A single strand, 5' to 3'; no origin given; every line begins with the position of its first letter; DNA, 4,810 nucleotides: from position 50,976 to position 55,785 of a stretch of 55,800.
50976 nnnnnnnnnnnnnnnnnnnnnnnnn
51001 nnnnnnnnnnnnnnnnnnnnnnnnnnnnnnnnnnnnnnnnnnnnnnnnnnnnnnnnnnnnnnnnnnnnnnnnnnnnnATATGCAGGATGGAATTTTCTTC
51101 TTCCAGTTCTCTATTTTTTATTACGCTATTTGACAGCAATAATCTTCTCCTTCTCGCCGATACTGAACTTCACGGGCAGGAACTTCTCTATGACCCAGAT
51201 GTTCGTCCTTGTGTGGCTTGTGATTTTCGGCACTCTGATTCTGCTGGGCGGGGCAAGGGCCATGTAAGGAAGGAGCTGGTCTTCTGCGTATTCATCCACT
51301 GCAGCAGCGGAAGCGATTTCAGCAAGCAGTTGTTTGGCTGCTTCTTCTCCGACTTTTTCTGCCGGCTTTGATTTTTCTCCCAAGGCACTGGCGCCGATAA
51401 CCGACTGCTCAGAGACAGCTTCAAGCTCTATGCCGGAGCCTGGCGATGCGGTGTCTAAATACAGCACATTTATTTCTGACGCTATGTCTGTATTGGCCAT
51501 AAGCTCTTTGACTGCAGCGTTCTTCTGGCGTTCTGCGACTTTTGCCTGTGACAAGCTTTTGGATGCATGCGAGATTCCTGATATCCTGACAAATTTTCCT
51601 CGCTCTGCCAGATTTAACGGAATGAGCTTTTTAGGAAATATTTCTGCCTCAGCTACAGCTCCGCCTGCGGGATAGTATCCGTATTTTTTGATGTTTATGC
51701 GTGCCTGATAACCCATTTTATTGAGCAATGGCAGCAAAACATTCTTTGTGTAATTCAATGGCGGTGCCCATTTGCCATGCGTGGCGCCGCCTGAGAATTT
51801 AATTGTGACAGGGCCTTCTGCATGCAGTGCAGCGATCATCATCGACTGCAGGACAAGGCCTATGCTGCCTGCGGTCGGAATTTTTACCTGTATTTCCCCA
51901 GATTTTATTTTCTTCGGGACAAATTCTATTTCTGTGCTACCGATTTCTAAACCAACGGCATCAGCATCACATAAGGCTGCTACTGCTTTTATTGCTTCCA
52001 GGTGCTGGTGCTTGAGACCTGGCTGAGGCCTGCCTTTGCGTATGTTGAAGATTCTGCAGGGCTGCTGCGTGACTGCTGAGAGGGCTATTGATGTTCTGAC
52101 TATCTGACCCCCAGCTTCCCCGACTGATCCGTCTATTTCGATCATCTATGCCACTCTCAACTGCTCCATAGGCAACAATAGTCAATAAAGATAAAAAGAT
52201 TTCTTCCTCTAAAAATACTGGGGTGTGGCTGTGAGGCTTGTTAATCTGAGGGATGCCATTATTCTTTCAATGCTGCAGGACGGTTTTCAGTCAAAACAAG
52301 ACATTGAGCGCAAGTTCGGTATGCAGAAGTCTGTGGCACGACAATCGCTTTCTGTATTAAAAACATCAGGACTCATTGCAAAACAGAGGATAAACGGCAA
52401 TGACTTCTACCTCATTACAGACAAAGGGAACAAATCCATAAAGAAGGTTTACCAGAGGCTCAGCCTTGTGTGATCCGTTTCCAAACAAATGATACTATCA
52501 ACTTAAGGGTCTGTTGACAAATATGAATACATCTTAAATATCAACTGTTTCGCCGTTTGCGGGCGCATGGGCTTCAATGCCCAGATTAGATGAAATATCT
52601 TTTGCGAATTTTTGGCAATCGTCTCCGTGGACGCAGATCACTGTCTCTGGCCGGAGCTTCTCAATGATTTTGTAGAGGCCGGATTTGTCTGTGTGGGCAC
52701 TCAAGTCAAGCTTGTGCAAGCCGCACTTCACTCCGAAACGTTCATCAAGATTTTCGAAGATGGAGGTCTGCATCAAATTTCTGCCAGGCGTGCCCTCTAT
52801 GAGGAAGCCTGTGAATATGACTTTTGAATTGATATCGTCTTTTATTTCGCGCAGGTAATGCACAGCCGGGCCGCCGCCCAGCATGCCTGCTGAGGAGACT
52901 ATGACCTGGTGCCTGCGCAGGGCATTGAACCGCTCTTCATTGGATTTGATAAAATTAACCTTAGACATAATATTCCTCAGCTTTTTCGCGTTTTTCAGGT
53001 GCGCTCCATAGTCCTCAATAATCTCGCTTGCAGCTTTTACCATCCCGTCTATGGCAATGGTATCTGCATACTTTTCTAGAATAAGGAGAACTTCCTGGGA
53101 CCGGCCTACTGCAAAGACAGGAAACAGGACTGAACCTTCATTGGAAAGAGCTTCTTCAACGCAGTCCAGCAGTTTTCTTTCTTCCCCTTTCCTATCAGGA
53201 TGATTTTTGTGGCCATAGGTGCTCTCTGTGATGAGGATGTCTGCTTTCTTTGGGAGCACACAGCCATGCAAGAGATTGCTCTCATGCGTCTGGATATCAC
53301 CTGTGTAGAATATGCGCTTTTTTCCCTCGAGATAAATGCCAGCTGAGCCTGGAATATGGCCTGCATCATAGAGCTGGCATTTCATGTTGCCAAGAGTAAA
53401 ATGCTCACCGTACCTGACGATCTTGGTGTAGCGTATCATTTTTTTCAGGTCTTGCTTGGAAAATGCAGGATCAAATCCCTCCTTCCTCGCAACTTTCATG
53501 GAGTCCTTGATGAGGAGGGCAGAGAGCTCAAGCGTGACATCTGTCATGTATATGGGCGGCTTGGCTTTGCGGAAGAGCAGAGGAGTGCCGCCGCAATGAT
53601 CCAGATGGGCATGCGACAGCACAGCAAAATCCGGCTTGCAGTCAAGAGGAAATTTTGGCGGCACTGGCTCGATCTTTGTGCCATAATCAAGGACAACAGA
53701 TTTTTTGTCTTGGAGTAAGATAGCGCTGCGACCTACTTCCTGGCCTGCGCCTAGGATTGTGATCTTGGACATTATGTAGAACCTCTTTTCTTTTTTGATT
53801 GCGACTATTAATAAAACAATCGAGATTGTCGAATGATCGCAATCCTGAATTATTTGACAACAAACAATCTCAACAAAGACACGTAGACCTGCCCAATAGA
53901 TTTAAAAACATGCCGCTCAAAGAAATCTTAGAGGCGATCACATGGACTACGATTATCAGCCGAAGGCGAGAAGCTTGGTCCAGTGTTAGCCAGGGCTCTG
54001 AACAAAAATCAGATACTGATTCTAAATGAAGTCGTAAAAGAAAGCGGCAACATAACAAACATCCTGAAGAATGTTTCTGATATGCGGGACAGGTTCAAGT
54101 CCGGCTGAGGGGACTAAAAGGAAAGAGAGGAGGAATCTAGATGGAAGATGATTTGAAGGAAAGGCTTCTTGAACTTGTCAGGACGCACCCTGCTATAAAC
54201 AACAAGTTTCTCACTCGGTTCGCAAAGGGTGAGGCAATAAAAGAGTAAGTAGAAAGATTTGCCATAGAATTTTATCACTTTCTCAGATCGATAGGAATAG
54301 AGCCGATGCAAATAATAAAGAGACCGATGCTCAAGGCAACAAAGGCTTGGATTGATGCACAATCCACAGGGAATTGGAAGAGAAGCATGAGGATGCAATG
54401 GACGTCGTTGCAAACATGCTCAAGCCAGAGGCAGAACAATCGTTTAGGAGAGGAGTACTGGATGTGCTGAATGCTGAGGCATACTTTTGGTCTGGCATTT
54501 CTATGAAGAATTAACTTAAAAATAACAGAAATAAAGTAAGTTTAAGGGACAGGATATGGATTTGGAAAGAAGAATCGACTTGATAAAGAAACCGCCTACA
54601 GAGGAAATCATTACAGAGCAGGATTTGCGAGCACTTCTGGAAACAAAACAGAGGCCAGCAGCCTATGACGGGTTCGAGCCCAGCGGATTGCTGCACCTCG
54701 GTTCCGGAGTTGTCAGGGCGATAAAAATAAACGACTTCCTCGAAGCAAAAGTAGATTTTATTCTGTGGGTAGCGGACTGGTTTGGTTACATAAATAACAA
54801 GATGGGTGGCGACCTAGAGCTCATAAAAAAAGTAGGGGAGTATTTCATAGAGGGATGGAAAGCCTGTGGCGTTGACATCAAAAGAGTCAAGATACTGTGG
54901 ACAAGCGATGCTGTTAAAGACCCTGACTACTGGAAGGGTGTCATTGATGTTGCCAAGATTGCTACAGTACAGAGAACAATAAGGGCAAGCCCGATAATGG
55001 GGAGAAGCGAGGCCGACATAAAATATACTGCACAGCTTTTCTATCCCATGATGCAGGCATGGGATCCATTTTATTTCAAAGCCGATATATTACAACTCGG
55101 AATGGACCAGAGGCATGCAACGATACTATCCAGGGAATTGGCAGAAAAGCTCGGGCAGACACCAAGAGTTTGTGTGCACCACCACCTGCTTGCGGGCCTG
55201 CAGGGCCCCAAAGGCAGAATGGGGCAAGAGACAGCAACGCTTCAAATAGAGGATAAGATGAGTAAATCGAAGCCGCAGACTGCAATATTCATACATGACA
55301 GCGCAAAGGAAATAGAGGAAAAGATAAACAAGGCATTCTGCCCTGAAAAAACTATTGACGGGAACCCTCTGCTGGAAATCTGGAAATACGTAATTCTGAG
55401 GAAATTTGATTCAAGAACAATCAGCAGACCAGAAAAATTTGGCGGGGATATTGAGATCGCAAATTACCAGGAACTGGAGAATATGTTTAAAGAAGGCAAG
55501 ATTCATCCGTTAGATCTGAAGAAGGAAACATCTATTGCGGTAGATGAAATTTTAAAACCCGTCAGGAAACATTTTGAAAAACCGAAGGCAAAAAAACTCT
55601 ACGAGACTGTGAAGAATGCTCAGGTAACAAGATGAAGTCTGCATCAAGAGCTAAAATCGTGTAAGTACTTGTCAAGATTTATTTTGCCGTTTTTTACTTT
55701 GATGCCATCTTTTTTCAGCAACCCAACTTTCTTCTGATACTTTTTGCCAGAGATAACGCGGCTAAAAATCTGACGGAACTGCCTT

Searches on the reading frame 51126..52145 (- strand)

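Call 9: search_protein_families(library=pfam, proteins=[window:51126-52145:-], max_evalue=0.00001)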
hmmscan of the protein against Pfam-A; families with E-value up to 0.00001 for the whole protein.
window:51126-52145:- (339 aa): 2 families
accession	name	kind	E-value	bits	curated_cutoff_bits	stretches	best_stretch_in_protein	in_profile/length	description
PF01137.26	RTC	-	1.2e-77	260.5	27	1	9-329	2-221/221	RNA 3'-terminal phosphate cyclase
PF05189.18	RTC_insert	-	3.6e-20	72.7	23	1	181-278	2-102/102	RNA 3'-terminal phosphate cyclase (RTC), insert domain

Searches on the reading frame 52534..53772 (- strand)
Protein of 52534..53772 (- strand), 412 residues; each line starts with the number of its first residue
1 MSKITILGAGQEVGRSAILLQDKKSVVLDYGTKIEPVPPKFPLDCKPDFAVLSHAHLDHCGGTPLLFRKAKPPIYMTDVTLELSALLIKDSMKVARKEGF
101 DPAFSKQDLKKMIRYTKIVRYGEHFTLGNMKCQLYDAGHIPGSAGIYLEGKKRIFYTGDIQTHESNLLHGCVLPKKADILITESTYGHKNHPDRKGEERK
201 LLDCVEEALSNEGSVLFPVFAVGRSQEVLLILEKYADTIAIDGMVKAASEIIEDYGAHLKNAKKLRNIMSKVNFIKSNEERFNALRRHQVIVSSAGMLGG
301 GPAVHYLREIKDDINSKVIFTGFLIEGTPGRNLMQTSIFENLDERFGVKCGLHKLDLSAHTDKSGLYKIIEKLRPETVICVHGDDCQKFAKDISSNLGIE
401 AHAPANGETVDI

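Call 9: search_protein_families(library=pfam, proteins=[window:52534-53772:-], max_evalue=0.00001)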
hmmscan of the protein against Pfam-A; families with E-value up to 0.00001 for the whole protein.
window:52534-53772:- (412 aa): 4 families
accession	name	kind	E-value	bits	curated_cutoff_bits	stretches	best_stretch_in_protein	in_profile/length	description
PF07521.17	RMMBL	-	1.2e-14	54.5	21.6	1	348-404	4-63/63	Zn-dependent metallo-hydrolase RNA specificity domain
PF10996.14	Beta-Casp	-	4.3e-14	53.5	27.7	1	226-333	2-120/120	Beta-Casp domain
PF12706.13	Lactamase_B_2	-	1.2e-07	31.9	27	1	40-185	23-165/200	Beta-lactamase superfamily domain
PF00753.33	Lactamase_B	-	5.5e-07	30.1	22.7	1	22-216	14-192/196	Metallo-beta-lactamase superfamily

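Call 30: find_related_loci(query=window:52534-53772:-, collection=genome_contigs, flank=10000)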
Query window:52534-53772:- (412 aa) in genome_contigs; peptide patterns used: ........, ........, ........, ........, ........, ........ (x = any residue, [..] = any of these).
66 stretches matched a pattern; 3 encode a relative of the query (tblastn E <= 1e-3); 2 distinct loci.
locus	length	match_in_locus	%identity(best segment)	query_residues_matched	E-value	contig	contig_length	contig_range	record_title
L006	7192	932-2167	75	1-412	0e+0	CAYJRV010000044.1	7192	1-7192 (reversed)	MAG TPA_asm: uncultured archaeon isolate ERP125453_co1_230 genome assembly, contig: NODE_13138_length_7192_cov_14.642006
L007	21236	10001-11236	85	1-412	0e+0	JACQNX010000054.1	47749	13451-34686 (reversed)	MAG: Candidatus Aenigmatarchaeota archaeon isolate NC_groundwater_1266_Ag_S-0.2um_44_80 S_p2_S4_coassembly_k141_2496564,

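Call 37: search_protein_families(library=pfam, proteins=[L007:17113-17622:+, L007:15443-16441:+, L007:16438-16920:+], max_evalue=0.05)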
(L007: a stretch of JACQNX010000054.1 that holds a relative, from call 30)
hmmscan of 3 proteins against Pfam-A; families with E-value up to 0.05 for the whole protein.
L007:17113-17622:+ (169 aa): 1 family
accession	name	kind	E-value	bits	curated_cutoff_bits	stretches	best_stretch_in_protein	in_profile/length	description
PF01467.32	CTP_transf_like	-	0.0073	17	21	1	28-126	3-96/133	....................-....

L007:15443-16441:+ (332 aa): 2 families
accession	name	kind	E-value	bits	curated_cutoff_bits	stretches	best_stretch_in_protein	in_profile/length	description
PF00294.29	PfkB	-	5.8e-35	121.5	25.8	1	28-313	15-299/302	pfkB family carbohydrate kinase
PF08543.17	Phos_pyr_kin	-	0.00053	19.9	27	1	194-297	119-225/246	Phosphomethylpyrimidine kinase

L007:16438-16920:+ (160 aa): 2 families
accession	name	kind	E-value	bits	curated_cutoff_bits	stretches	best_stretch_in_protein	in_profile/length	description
PF01467.32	CTP_transf_like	-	2.2e-18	67.1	21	1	25-114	2-89/133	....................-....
PF06574.18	FAD_syn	-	0.0025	18.1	27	1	17-92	3-83/158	FAD synthetase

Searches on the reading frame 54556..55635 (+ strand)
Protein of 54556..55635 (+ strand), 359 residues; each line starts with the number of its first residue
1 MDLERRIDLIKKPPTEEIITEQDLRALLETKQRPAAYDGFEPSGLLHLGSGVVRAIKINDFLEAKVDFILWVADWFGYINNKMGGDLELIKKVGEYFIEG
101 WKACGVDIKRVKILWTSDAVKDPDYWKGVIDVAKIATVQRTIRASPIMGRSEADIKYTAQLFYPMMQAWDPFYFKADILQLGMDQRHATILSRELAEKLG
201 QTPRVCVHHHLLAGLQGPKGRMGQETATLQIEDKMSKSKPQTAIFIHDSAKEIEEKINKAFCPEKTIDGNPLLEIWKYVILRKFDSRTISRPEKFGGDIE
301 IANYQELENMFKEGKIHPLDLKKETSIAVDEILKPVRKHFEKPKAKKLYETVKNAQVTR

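Call 9: search_protein_families(library=pfam, proteins=[window:54556-55635:+], max_evalue=0.00001)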
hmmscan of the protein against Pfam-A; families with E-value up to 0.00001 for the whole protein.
window:54556-55635:+ (359 aa): 1 family
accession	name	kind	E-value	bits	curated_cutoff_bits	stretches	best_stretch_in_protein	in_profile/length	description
PF00579.31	tRNA-synt_1b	-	6.4e-50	170.6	21.1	1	32-334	4-292/292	tRNA synthetases class I (W and Y)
